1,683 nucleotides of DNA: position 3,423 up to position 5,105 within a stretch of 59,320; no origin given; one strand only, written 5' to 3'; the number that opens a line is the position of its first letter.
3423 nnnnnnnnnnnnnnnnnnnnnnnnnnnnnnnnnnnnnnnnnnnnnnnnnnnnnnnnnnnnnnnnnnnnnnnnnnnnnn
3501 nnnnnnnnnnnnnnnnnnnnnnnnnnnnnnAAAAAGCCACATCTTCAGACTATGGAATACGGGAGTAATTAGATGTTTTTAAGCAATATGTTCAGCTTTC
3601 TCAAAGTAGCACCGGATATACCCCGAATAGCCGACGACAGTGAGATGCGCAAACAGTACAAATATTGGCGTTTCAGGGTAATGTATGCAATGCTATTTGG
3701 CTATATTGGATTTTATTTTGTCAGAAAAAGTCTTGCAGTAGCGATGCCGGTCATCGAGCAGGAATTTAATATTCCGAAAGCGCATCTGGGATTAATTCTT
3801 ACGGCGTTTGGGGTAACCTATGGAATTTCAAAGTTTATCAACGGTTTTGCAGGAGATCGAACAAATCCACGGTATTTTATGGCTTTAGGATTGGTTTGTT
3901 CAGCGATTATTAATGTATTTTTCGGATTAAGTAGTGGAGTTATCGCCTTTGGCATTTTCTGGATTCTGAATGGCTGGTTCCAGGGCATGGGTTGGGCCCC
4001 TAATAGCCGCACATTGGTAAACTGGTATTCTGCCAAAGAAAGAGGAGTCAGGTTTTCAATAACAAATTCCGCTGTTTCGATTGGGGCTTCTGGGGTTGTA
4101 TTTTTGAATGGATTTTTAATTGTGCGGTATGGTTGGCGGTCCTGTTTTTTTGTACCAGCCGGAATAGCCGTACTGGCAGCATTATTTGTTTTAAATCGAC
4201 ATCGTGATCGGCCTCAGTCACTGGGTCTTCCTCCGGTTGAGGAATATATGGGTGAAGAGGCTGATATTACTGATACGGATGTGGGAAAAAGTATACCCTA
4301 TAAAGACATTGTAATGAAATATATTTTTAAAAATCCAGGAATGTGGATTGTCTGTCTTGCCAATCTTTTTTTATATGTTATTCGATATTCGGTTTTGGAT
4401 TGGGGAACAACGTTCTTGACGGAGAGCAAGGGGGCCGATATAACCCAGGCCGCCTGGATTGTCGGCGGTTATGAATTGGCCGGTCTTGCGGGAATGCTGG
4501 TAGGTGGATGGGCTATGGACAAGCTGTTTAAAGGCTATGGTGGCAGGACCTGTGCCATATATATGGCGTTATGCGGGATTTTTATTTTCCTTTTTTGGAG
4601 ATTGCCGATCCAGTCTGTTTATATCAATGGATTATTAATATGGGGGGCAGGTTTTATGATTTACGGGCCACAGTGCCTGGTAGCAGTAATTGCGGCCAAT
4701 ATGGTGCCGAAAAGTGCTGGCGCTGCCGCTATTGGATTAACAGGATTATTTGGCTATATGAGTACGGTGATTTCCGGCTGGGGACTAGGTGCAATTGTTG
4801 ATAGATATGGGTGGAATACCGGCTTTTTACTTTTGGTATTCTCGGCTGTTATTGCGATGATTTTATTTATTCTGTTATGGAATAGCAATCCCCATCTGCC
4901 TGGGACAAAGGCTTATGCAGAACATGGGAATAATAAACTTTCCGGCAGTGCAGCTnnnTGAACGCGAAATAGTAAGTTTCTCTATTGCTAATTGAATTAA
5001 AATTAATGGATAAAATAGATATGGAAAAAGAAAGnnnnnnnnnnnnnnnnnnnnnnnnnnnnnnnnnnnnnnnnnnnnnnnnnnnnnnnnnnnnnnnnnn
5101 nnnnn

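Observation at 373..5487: Operon linking a G1P-dehydrogenase-like enzyme with GDPD, HAD phosphatase, GlpT-like antiporter and RpiB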

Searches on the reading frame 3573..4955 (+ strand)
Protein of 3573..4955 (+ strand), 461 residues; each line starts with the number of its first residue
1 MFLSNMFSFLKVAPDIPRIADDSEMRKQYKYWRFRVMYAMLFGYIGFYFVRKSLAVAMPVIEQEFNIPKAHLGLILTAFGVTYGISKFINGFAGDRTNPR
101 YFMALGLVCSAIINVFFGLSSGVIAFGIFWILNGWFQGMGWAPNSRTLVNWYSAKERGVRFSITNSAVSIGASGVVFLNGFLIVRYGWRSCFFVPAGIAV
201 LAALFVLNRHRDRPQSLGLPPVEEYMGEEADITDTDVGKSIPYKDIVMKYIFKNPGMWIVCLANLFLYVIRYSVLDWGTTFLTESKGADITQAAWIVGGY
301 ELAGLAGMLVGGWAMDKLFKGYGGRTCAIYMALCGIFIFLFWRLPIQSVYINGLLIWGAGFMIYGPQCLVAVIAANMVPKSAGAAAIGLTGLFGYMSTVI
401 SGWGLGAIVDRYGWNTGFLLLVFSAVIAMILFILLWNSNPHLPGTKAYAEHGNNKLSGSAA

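Call 3: search_protein_families(library=pfam, proteins=[window:3573-4955:+], max_evalue=0.01)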
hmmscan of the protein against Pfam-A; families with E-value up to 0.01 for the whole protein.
window:3573-4955:+ (461 aa): 2 families
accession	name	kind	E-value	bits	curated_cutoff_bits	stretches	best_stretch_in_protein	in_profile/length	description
PF07690.21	MFS_1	-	1.1e-50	173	33.4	2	40-401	1-346/347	Major Facilitator Superfamily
PF03137.26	OATP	-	0.00012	21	25.8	0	247-340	285-377/545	Organic Anion Transporter Polypeptide (OATP) family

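Call 4: search_protein_families(library=ncbifam, proteins=[window:3573-4955:+], max_evalue=0.01)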
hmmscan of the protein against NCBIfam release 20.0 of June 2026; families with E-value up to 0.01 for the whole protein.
window:3573-4955:+ (461 aa): 21 families
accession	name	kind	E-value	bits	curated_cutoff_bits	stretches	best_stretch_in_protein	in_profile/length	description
NF008661.1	PRK11663.1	subfamily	2.3e-112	376.2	564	1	6-434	1-430/439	MFS transporter family glucose-6-phosphate receptor UhpC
TIGR00712.1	glpT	equivalog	2.9e-108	362.8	632.55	1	6-438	1-437/440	glycerol-3-phosphate transporter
NF008433.0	PRK11273.1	equivalog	4.5e-105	352.4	748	1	6-436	1-435/452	glycerol-3-phosphate transporter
TIGR00881.1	2A0104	subfamily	1.2e-104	350.4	407.75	1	42-418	2-379/379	phosphoglycerate transporter protein PgtP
NF047787.1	PhglyTportPgtP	equivalog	7.6e-74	249.1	750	1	6-435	1-435/451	phosphoglycerate transporter PgtP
NF007107.1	PRK09556.1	equivalog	7.5e-55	186.7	497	1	26-434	20-448/469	hexose-6-phosphate:phosphate antiporter UhpT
TIGR00893.1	2A0114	subfamily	1.4e-36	126.3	395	1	48-435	7-398/399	D-galactonate transporter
TIGR00895.1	2A0115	subfamily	2.1e-20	73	418.55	2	54-207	36-189/398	aromatic acid/H+ symport family MFS transporter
NF053517.1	HbztTptrPcaK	equivalog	2.3e-11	43.3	770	2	257-430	254-423/437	4-hydroxybenzoate transporter PcaK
TIGR00711.1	efflux_EmrB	subfamily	1.2e-09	37.5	230.2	1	54-212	21-182/485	DHA2 family efflux MFS transporter permease subunit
NF000025.1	MFS_efflux_tcmA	exception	3.4e-08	32.7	999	1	53-207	44-201/538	tetracenomycin C efflux MFS transporter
TIGR00894.1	2A0114euk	subfamily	3.7e-08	32.3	626.45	1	62-436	68-450/465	Na(+)-dependent inorganic phosphate cotransporter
NF008654.0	PRK11652.1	equivalog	8.8e-07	28.1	479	1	57-207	31-181/397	multidrug efflux MFS transporter EmrD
NF038246.1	bile_salt_MFS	equivalog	2.9e-06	26.4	400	1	36-434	7-402/408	conjugated bile salt MFS transporter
NF008314.0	PRK11102.1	equivalog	4.7e-06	26.1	303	1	57-207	32-182/396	Bcr/CflA family multidrug efflux MFS transporter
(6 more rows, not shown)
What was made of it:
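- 3573..4958 (+): GlpT/UhpC-like organophosphate:phosphate antiporter (MFS), 461 aa. The protein is below all NCBIfam equivalog cut-offs (call 4).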

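Call 86: search_solved_structures(query=window:3573-4955:+, max_evalue=0.00001, show_alignments=1)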
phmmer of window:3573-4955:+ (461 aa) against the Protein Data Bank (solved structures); distinct sequences matched with E-value up to 0.00001: 11.
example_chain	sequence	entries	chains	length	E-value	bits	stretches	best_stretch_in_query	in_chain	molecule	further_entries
1pw4_A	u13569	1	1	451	1.3e-89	304.4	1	9-435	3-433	Glycerol-3-phosphate transporter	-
9xca_B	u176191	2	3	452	3e-44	154.9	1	27-442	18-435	Glucose-6-phosphate exchanger SLC37A4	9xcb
9w1p_A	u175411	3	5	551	2.6e-43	151.8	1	28-435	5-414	Glucose-6-phosphate exchanger SLC37A4,Soluble cytochrome b562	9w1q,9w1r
9w1n_A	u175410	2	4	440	5.7e-43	150.7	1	28-442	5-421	Glucose-6-phosphate exchanger SLC37A4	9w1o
21np_A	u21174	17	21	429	1.3e-42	149.5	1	28-438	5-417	Glucose-6-phosphate exchanger SLC37A4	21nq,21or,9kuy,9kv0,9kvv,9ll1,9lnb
9ll0_A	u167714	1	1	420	8e-42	146.9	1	29-437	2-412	Glucose-6-phosphate exchanger SLC37A4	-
23ic_A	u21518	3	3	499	3.2e-15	59.2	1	70-433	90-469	Os08g0156600 protein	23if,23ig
9ucm_A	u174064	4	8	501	3.8e-14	55.6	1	70-234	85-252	Glucose-6-phosphate exchanger SLC37A2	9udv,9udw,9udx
6e9o_B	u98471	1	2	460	3.9e-14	55.6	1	36-435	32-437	D-galactonate transport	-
6e9n_A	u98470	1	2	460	1e-13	54.2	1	36-435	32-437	D-galactonate transport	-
9boi_A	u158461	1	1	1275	6e-09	38.5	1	36-215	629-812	mVenus,Maltose/maltodextrin-binding periplasmic protein,Protein spinster homolog 1,Designe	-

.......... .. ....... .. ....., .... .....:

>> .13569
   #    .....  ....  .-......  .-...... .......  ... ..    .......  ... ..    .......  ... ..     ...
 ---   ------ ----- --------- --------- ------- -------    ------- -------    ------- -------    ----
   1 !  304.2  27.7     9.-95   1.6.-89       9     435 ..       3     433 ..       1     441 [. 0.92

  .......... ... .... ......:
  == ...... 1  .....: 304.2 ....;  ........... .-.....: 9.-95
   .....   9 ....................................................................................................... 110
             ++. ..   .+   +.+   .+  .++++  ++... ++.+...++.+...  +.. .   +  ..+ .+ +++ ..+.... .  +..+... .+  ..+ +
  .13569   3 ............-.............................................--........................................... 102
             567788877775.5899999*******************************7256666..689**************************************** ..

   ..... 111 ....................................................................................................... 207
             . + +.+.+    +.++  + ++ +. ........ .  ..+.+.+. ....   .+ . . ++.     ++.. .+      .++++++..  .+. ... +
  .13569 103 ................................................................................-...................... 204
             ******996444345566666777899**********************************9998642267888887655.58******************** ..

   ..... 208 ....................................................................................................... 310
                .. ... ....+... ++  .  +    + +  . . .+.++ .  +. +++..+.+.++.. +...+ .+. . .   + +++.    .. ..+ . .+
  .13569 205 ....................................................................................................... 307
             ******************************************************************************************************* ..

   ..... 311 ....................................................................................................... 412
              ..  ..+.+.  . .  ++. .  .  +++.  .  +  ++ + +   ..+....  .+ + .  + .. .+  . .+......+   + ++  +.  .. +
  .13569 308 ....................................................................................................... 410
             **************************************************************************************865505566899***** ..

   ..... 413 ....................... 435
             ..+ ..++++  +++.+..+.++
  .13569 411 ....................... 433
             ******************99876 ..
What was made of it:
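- Checked: MFS: the best solved structure is E. coli GlpT (1pw4), E=1.3e-89 (call 86).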
